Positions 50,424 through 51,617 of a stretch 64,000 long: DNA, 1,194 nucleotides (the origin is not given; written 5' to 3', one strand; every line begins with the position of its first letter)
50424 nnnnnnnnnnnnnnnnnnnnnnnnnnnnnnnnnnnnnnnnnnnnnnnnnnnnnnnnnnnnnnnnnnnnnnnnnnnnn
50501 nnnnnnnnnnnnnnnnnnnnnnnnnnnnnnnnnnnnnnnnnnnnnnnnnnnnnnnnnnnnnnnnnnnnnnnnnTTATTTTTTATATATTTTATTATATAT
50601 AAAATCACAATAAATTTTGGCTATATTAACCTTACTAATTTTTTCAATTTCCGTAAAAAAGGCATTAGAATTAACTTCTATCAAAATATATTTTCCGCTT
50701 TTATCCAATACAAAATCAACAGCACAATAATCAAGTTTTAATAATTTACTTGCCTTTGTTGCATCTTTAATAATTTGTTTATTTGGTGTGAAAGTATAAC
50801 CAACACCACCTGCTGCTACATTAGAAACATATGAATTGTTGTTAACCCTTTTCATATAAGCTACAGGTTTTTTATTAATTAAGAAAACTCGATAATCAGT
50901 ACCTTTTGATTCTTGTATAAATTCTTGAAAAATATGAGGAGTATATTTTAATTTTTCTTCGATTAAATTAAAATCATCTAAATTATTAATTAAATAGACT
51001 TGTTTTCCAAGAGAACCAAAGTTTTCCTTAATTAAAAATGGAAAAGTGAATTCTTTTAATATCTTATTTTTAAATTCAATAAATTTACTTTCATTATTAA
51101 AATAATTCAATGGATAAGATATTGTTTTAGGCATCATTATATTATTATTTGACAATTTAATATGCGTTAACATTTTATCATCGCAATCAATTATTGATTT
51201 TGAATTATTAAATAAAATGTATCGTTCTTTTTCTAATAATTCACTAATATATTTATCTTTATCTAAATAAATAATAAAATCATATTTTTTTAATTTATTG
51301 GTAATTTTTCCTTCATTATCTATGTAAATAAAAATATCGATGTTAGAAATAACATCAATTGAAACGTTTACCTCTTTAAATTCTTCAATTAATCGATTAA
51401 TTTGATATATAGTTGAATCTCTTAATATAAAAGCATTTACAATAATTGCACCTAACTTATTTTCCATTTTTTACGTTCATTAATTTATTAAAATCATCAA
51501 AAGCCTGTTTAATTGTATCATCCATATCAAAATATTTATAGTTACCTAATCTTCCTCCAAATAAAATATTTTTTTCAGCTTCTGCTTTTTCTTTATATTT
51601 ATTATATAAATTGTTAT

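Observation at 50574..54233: Five-gene translationally coupled operon ogt-isf-nudix-glf-RimK-like ATP-grasp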

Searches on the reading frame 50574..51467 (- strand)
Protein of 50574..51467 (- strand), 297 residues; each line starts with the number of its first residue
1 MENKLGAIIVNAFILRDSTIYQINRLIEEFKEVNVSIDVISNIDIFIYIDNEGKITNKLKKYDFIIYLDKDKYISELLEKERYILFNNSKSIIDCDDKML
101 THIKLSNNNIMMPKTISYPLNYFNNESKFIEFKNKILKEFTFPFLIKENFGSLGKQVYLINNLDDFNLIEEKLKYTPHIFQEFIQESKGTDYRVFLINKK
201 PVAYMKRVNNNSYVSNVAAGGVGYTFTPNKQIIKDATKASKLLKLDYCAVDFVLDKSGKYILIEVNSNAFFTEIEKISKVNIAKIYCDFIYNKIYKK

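Call 3: search_protein_families(library=pfam, proteins=[window:50574-51467:-], max_evalue=0.01)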
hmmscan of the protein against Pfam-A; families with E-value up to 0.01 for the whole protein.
window:50574-51467:- (297 aa): 10 families
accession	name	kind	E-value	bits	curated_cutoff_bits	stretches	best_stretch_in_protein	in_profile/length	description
PF08443.16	RimK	-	2.8e-28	99.3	21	1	96-285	2-183/188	RimK-like ATP-grasp domain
PF14397.11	ATPgrasp_ST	-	1.3e-09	38.1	31.4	1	230-268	216-255/278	Sugar-transfer associated ATP-grasp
PF02655.19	ATP-grasp_3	-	1.6e-07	32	23.2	1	95-267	1-155/160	ATP-grasp domain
PF02955.21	GSH-S_ATP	-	2.2e-06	27.7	23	1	167-246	58-142/175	Prokaryotic glutathione synthetase, ATP-grasp domain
PF07478.18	Dala_Dala_lig_C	-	4.4e-05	23.5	24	1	228-279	134-186/204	D-ala D-ala ligase C-terminus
PF18299.6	R2K_2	-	0.00013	22.3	26.2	1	190-284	66-146/147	ATP-grasp domain, R2K clade family 2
PF14398.11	ATPgrasp_YheCD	-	0.00061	19.5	26.8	0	249-277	207-235/255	YheC/D like ATP-grasp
PF02786.22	CPSase_L_D2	-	0.0033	17.4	19.8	0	135-267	32-178/211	Carbamoyl-phosphate synthase L chain, ATP binding domain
PF02750.19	Synapsin_C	-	0.0047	16.9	22.5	1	127-268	36-177/203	Synapsin, ATP binding domain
PF14243.11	R2K_3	-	0.0052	17.4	26.3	1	165-266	64-149/169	ATP-grasp domain, R2K clade family 3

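Call 4: search_protein_families(library=ncbifam, proteins=[window:50574-51467:-], max_evalue=0.01)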
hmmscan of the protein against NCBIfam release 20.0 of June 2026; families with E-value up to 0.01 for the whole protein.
window:50574-51467:- (297 aa): 19 families
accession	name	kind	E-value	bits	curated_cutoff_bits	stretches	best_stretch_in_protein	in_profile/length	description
TIGR00768.1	rimK_fam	subfamily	1.6e-48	165.5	143.4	1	13-289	4-275/276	RimK family alpha-L-glutamate ligase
TIGR02144.1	LysX_arch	equivalog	2.1e-31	109.1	275.6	1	25-292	14-277/281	lysine biosynthesis protein LysX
NF040720.1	MptN_Meth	equivalog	7.1e-21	74.5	350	1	76-288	77-288/291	tetrahydromethanopterin:alpha-L-glutamate ligase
TIGR04443.1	F420_CofF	equivalog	2.7e-14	52.9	300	1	17-269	9-258/283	coenzyme gamma-F420-2:alpha-L-glutamate ligase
NF007764.0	PRK10446.1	equivalog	5.4e-14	52.2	331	1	179-293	175-289/300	30S ribosomal protein S6--L-glutamate ligase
TIGR04356.1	grasp_GAK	hypoth_equivalog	6.4e-14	51.7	300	1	76-294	78-287/287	GAK system ATP-grasp enzyme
NF003573.0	PRK05246.1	equivalog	2.5e-11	42.9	272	1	72-295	99-314/316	glutathione synthase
TIGR01380.1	glut_syn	equivalog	8.7e-11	41.4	299.05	1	71-291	97-309/312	glutathione synthase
TIGR04187.1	GRASP_SAV_5884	subfamily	2.2e-09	37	350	1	161-288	182-309/312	ATP-grasp ribosomal peptide maturase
NF009110.0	PRK12458.1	subfamily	5.7e-09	35.4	408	1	75-283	113-320/349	glutathione synthetase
TIGR02068.2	cya_phycin_syn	equivalog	9.7e-07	27.2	850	1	96-209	212-316/862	cyanophycin synthetase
NF009402.0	PRK12767.1-1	equivalog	1.1e-06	27.7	218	1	78-188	95-197/329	carbamoyl phosphate synthase-like protein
TIGR04185.1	ATPgraspMvdC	equivalog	1.7e-06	27.4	425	1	78-289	106-315/318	MvdC family ATP-grasp ribosomal peptide maturase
NF009405.0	PRK12767.1-4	equivalog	1.7e-06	27.3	390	1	83-210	98-211/320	carbamoyl phosphate synthase-like protein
TIGR04184.1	ATPgraspMvdD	equivalog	0.00015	21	475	1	157-284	180-313/321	MvdD family ATP-grasp ribosomal peptide maturase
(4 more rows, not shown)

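Call 7: find_homologous_proteins(query=window:50577-51467:-)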
Query window:50577-51467:- (297 aa): 1499 proteins with E <= 0.001 among 3306 candidates; the best 120 are listed.
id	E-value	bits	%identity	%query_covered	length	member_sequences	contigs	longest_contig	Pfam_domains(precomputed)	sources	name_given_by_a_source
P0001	3.1e-185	632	100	100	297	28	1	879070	PF02955.22,PF14397.12,PF08443.17,PF02655.20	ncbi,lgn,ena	-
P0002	1.9e-104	367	60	98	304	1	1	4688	PF14397.12,PF03133.21,PF08443.17,PF02655.20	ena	-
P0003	1.2e-94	335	58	98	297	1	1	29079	PF14397.12,PF08443.17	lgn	-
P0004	8.4e-94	332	56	100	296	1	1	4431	PF02955.22,PF14397.12,PF08443.17,PF02655.20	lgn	-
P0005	1.8e-93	331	56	97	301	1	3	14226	PF02955.22,PF14397.12,PF03133.21,PF08443.17,PF02655.20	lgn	-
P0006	6.9e-92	326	57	98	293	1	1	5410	PF02955.22,PF14397.12,PF08443.17,PF02655.20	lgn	-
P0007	9.8e-90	319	56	99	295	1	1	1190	PF02955.22,PF14397.12,PF08443.17,PF02655.20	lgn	-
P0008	4.9e-89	317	55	99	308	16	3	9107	PF02955.22,PF14397.12,PF08443.17,PF02655.20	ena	-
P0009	1.1e-88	315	54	97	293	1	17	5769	PF02955.22,PF14397.12,PF08443.17,PF02655.20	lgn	-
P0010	1.4e-88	315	54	97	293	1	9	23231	PF02955.22,PF14397.12,PF08443.17,PF02655.20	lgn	-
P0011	2.1e-88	315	54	98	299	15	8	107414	PF02955.22,PF14397.12,PF08443.17,PF02655.20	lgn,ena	-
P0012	2.1e-88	315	55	99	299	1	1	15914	PF02955.22,PF14397.12,PF03133.21,PF08443.17,PF02655.20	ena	-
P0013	7.3e-87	310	52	98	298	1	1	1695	PF02955.22,PF14397.12,PF08443.17,PF02655.20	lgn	-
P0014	7.9e-87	309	53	99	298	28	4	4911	PF02955.22,PF14397.12,PF08443.17,PF02655.20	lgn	-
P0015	1.0e-86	309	52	100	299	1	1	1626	PF02955.22,PF14397.12,PF08443.17,PF02655.20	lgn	-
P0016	1.5e-86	309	51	98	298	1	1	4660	PF02955.22,PF14397.12,PF08443.17,PF02655.20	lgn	-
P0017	2.0e-86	308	52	98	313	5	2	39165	PF02955.22,PF14397.12,PF08443.17,PF02655.20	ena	-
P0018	7.9e-85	303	51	98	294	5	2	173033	PF14397.12,PF08443.17,PF02655.20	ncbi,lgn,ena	-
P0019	9.5e-85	303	49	97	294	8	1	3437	PF02955.22,PF14397.12,PF08443.17,PF02655.20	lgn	-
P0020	4.3e-84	300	53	98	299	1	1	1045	PF02955.22,PF14397.12,PF08443.17,PF02655.20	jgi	jgi:RimK family alpha-L-glutamate ligase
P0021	9.5e-84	299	52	96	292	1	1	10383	PF02955.22,PF14397.12,PF08443.17,PF02655.20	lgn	-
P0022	3.8e-83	297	50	98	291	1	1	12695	PF02955.22,PF14397.12,PF08443.17,PF02655.20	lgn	-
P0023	4.0e-83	297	52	98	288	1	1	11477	PF02955.22,PF14397.12,PF08443.17,PF02655.20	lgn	-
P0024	4.5e-83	297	53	97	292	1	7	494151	PF02955.22,PF14397.12,PF08443.17,PF02655.20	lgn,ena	-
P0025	5.8e-83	297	51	98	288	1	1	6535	PF02955.22,PF14397.12,PF08443.17,PF02655.20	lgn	-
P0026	8.0e-83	296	51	98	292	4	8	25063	PF14397.12,PF03133.21,PF08443.17,PF02655.20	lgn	-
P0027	1.3e-82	296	50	97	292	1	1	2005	PF02955.22,PF14397.12,PF08443.17,PF02655.20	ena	-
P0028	1.7e-82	295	52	99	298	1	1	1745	PF14397.12,PF08443.17,PF02655.20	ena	-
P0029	2.2e-82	295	51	97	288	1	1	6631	PF02955.22,PF14397.12,PF08443.17,PF02655.20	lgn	-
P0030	3.1e-82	294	52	98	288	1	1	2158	PF02955.22,PF14397.12,PF08443.17,PF02655.20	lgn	-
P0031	3.1e-82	294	49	97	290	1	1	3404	PF02955.22,PF14397.12,PF08443.17,PF02655.20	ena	-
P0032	4.0e-82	294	51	98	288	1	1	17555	PF02955.22,PF14397.12,PF08443.17,PF02655.20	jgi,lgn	-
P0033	8.6e-82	293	50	99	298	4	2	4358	PF02955.22,PF14397.12,PF08443.17,PF02655.20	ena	-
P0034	2.3e-81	291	51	98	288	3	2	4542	PF02955.22,PF14397.12,PF08443.17,PF02655.20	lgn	-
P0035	3.2e-81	291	49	97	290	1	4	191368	PF02955.22,PF14397.12,PF08443.17,PF02655.20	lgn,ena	-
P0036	9.4e-81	289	52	97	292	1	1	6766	PF02955.22,PF14397.12,PF08443.17,PF02655.20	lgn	-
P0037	1.3e-80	289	48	97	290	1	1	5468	PF02955.22,PF14397.12,PF08443.17,PF02655.20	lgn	-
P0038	1.6e-80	289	50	98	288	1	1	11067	PF02955.22,PF14397.12,PF08443.17,PF02655.20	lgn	-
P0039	1.7e-80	289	51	98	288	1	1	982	PF02955.22,PF14397.12,PF08443.17,PF02655.20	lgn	-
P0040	2.2e-80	288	51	98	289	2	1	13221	PF02955.22,PF14397.12,PF08443.17,PF02655.20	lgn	-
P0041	2.3e-80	288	48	97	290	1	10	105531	PF02955.22,PF14397.12,PF08443.17,PF02655.20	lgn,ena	-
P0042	2.3e-80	288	48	97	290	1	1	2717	PF02955.22,PF14397.12,PF08443.17,PF02655.20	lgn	-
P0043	2.4e-80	288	48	98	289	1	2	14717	PF02955.22,PF14397.12,PF08443.17,PF02655.20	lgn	-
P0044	3.1e-80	288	50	98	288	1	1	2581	PF02955.22,PF14397.12,PF08443.17,PF02655.20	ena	-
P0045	3.3e-80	288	51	98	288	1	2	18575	PF02955.22,PF14397.12,PF08443.17,PF02655.20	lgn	-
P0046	3.6e-80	288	50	98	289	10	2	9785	PF02955.22,PF14397.12,PF08443.17,PF02655.20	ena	-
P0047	4.7e-80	287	48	97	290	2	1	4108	PF02955.22,PF14397.12,PF08443.17,PF02655.20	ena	-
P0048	5.2e-80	287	50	98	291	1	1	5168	PF02955.22,PF14397.12,PF08443.17,PF02655.20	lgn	-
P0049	5.2e-80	287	50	98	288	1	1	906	PF02955.22,PF14397.12,PF08443.17,PF02655.20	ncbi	-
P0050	5.6e-80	287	49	97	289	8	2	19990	PF02955.22,PF14397.12,PF08443.17,PF02655.20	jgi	-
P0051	6.1e-80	287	49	96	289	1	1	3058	PF02955.22,PF14397.12,PF08443.17,PF02655.20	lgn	-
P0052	8.2e-80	286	50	97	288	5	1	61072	PF02955.22,PF14397.12,PF08443.17,PF02655.20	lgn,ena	-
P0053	1.7e-79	285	48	97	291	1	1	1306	PF02955.22,PF14397.12,PF08443.17,PF02655.20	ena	-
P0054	2.1e-79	285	48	97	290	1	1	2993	PF02955.22,PF14397.12,PF08443.17,PF02655.20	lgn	-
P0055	2.7e-79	285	48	97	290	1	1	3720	PF02955.22,PF14397.12,PF08443.17,PF02655.20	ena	-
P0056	2.8e-79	285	50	96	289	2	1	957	PF02955.22,PF14397.12,PF08443.17,PF02655.20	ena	-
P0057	3.2e-79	284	49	97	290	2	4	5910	PF02955.22,PF14397.12,PF08443.17,PF02655.20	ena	-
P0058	3.5e-79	284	47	97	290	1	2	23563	PF02955.22,PF14397.12,PF08443.17,PF02655.20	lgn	-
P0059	3.5e-79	284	51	97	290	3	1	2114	PF02955.22,PF14397.12,PF08443.17,PF02655.20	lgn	-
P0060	3.8e-79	284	48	98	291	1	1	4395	PF02955.22,PF14397.12,PF08443.17,PF02655.20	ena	-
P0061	3.8e-79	284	48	98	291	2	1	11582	PF02955.22,PF14397.12,PF08443.17,PF02655.20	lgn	-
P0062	5.7e-79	284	49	96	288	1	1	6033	PF02955.22,PF14397.12,PF08443.17,PF02655.20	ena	-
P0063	6.1e-79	284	48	98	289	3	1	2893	PF02955.22,PF14397.12,PF08443.17,PF02655.20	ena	-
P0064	6.2e-79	284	51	98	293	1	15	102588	PF02955.22,PF14397.12,PF08443.17,PF02655.20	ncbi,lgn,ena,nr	ncbi:MAG TPA: RimK family alpha-L-glutamate ligase [Firmicutes bacterium]|nr:RimK family alpha-L-glu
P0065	6.2e-79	284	48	97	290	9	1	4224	PF02955.22,PF14397.12,PF08443.17,PF02655.20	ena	-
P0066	1.1e-78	283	50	97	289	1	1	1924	PF02955.22,PF14397.12,PF08443.17,PF02655.20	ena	-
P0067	1.2e-78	283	49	97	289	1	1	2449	PF02955.22,PF14397.12,PF08443.17,PF02655.20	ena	-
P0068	1.2e-78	283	49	97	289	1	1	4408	PF02955.22,PF14397.12,PF08443.17,PF02655.20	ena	-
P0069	1.3e-78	282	49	97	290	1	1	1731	PF02955.22,PF14397.12,PF08443.17,PF02655.20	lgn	-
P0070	1.4e-78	282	47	97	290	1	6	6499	PF02955.22,PF14397.12,PF08443.17,PF02655.20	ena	-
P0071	1.6e-78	282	47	97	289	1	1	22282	PF02955.22,PF14397.12,PF08443.17,PF02655.20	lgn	-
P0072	1.7e-78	282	49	97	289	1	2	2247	PF02955.22,PF14397.12,PF08443.17,PF02655.20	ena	-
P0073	1.7e-78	282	52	98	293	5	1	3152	PF02955.22,PF14397.12,PF08443.17,PF02655.20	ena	-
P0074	1.8e-78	282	50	96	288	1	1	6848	PF02955.22,PF14397.12,PF08443.17,PF02655.20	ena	-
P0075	2.7e-78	281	49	99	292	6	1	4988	PF02955.22,PF14397.12,PF08443.17,PF02655.20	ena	-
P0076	3.0e-78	281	47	97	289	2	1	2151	PF02955.22,PF14397.12,PF08443.17,PF02655.20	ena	-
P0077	3.5e-78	281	49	97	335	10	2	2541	PF02955.22,PF14397.12,PF08443.17,PF02655.20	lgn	-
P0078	3.9e-78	281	48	98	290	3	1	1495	PF02955.22,PF14397.12,PF08443.17,PF02655.20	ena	-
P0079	4.0e-78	281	47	97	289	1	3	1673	PF02955.22,PF14397.12,PF08443.17,PF02655.20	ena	-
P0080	4.2e-78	281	47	97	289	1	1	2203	PF02955.22,PF14397.12,PF08443.17,PF02655.20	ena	-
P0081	4.7e-78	281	49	98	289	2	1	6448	PF02955.22,PF14397.12,PF08443.17,PF02655.20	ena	-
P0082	5.7e-78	280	48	98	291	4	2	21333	PF02955.22,PF14397.12,PF08443.17,PF02655.20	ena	-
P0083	5.9e-78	280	49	97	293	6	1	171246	PF02955.22,PF14397.12,PF08443.17,PF02655.20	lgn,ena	-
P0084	6.3e-78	280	49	95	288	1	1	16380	PF02955.22,PF14397.12,PF08443.17,PF02655.20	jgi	-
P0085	7.1e-78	280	49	98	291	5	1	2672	PF02955.22,PF14397.12,PF08443.17,PF02655.20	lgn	-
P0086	9.1e-78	280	48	98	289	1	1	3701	PF02955.22,PF14397.12,PF08443.17,PF02655.20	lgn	-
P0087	9.4e-78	280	49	95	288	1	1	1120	PF02955.22,PF14397.12,PF08443.17,PF02655.20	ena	-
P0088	9.6e-78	280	49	95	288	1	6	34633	PF02955.22,PF14397.12,PF08443.17,PF02655.20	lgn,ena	-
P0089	1.0e-77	280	51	97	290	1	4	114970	PF02955.22,PF14397.12,PF08443.17,PF02655.20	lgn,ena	-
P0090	1.0e-77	279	49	96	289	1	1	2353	PF02955.22,PF14397.12,PF08443.17,PF02655.20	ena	-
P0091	1.1e-77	279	49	95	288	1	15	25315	PF02955.22,PF14397.12,PF08443.17,PF02655.20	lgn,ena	-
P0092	1.1e-77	279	49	96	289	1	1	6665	PF02955.22,PF14397.12,PF08443.17,PF02655.20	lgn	-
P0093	1.3e-77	279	48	96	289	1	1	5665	PF02955.22,PF14397.12,PF08443.17,PF02655.20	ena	-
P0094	1.4e-77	279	51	97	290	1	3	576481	PF02955.22,PF14397.12,PF08443.17,PF02655.20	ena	-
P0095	1.4e-77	279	49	98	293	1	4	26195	PF14397.12,PF08443.17,PF02655.20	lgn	-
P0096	1.6e-77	279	48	97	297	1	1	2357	PF02955.22,PF14397.12,PF08443.17,PF02655.20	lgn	-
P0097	1.7e-77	279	49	97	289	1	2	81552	PF02955.22,PF14397.12,PF08443.17,PF02655.20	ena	-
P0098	1.8e-77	279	49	97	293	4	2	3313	PF02955.22,PF14397.12,PF08443.17,PF02655.20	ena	-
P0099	2.0e-77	279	51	97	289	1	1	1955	PF02955.22,PF14397.12,PF08443.17,PF02655.20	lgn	-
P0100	2.4e-77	278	49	97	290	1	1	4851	PF02955.22,PF14397.12,PF08443.17,PF02655.20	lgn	-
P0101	2.7e-77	278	50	97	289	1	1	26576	PF02955.22,PF14397.12,PF08443.17,PF02655.20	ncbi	-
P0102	2.8e-77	278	49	97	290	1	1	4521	PF02955.22,PF14397.12,PF08443.17,PF02655.20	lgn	-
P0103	3.3e-77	278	48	98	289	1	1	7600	PF02955.22,PF14397.12,PF08443.17,PF02655.20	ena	-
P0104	3.4e-77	278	49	95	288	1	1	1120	PF02955.22,PF14397.12,PF08443.17,PF02655.20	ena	-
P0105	3.5e-77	278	49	98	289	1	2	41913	PF02955.22,PF14397.12,PF08443.17,PF02655.20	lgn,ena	-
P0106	4.1e-77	278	48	96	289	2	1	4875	PF02955.22,PF14397.12,PF08443.17,PF02655.20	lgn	-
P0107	4.1e-77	278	48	95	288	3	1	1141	PF02955.22,PF14397.12,PF08443.17,PF02655.20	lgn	-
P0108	4.5e-77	277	47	97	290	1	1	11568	PF02955.22,PF14397.12,PF08443.17,PF02655.20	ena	-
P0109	5.2e-77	277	47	96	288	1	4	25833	PF02955.22,PF14397.12,PF08443.17,PF02655.20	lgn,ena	-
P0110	6.4e-77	277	47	98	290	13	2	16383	PF02955.22,PF14397.12,PF08443.17,PF02655.20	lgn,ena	-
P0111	6.6e-77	277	49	96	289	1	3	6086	PF02955.22,PF14397.12,PF08443.17,PF02655.20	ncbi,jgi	jgi:RimK family alpha-L-glutamate ligase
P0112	7.3e-77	277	48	96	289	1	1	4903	PF02955.22,PF14397.12,PF08443.17,PF02655.20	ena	-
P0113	7.4e-77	277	47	98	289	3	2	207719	PF02955.22,PF14397.12,PF08443.17,PF02655.20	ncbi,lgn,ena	-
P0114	7.6e-77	277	50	97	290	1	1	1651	PF02955.22,PF14397.12,PF08443.17,PF02655.20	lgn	-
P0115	8.4e-77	277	49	100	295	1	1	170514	PF02955.22,PF14397.12,PF08443.17,PF02655.20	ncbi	-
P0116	8.6e-77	276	48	100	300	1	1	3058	PF02955.22,PF14397.12,PF08443.17,PF02655.20,PF07478.19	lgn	-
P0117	8.9e-77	276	49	96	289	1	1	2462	PF02955.22,PF14397.12,PF08443.17,PF02655.20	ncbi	-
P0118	8.9e-77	276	48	97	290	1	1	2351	PF02955.22,PF14397.12,PF08443.17,PF02655.20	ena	-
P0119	9.8e-77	276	47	97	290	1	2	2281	PF02955.22,PF14397.12,PF08443.17,PF02655.20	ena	-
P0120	1.0e-76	276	49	96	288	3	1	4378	PF02955.22,PF14397.12,PF08443.17,PF02655.20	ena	-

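Call 8: find_related_loci(query=window:50577-51467:-, collection=genome_contigs, flank=8000)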
Query window:50577-51467:- (297 aa) in genome_contigs; peptide patterns used: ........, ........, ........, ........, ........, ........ (x = any residue, [..] = any of these).
152 stretches matched a pattern; 3 encode a relative of the query (tblastn E <= 1e-3); 3 distinct loci.
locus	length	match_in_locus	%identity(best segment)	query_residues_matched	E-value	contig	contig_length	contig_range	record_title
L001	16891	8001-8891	95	1-297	0e+0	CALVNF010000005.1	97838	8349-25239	MAG: uncultured Bacilli bacterium isolate BRZ_FB__bin55 genome assembly, contig: BRZ_FB__NODE_262_length_97838_cov_10.94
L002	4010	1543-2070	28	71-266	6e-9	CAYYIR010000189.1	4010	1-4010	MAG TPA_asm: uncultured Nitrospina sp. isolate SRP077602_co9_56 genome assembly, contig: NODE_39947_length_4010_cov_10.5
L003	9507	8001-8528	26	71-266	2e-7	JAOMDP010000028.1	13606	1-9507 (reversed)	Nitrospinota bacterium isolate AH-558-C10 AH-558-C10_NODE_28, whole genome shotgun sequence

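Call 9: find_encoding_contigs(protein=P0003, flank=6000, max_places=2)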
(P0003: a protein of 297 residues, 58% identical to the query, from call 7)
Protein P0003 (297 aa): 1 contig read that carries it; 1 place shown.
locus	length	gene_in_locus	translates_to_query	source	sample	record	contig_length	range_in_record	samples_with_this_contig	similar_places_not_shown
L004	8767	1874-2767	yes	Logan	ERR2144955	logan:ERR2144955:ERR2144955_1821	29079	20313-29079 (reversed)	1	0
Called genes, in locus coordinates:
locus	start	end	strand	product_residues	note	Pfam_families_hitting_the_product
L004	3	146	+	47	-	?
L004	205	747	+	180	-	PF00293:NUDIX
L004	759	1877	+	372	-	PF01266:DAO (weak), PF12831:FAD_oxidored (weak), PF13450:NAD_binding_8, PF01593:Amino_oxidase, PF03275:GLF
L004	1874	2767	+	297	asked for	PF14397:ATPgrasp_ST (faint), PF08443:RimK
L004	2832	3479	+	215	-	PF06971:Put_DNA-bind_N, PF02629:CoA_binding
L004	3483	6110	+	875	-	PF00171:Aldedh, PF00465:Fe-ADH, PF13685:Fe-ADH_2 (weak), PF25137:ADH_Fe_C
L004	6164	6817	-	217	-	PF03721:UDPG_MGDP_dh_N (faint), PF00107:ADH_zinc_N (faint), PF02254:TrkA_N, PF02080:TrkA_C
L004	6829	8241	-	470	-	PF02386:TrkH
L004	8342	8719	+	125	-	PF00383:dCMP_cyt_deam_1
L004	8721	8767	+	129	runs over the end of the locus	-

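Call 10: find_encoding_contigs(protein=P0011, flank=6000, max_places=2)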
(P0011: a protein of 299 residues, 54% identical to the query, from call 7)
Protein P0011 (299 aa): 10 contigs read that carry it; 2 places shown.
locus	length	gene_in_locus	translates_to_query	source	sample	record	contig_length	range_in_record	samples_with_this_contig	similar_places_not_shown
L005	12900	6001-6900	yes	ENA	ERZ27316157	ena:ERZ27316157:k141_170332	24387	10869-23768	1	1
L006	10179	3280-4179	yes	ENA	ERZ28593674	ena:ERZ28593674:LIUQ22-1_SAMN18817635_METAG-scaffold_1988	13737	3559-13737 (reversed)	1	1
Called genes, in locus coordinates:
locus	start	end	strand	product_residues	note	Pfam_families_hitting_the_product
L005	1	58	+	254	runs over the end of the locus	-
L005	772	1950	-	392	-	PF01548:DEDD_Tnp_IS110, PF02371:Transposase_20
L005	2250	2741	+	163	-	-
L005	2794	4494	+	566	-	PF02903:Alpha-amylase_N, PF00128:Alpha-amylase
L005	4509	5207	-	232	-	PF01479:S4 (weak), PF00849:PseudoU_synth_2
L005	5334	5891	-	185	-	PF02659:Mntp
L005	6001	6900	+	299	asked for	PF14397:ATPgrasp_ST (weak), PF02655:ATP-grasp_3, PF08443:RimK, PF02955:GSH-S_ATP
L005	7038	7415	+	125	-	PF00383:dCMP_cyt_deam_1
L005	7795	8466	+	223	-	PF03167:UDG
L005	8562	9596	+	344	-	PF09515:Thia_YuaJ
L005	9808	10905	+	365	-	-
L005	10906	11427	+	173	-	PF04167:DUF402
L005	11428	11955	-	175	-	-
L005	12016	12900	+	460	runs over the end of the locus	PF14691:Fer4_20, PF00070:Pyr_redox (faint), PF01266:DAO (weak), PF03486:HI0933_like (faint), PF07992:Pyr_redox_2, PF12831:FAD_oxidored (faint), PF13450:NAD_binding_8, PF13738:Pyr_redox_3 (weak)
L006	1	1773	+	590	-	?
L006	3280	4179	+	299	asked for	PF14397:ATPgrasp_ST (weak), PF02655:ATP-grasp_3, PF08443:RimK, PF02955:GSH-S_ATP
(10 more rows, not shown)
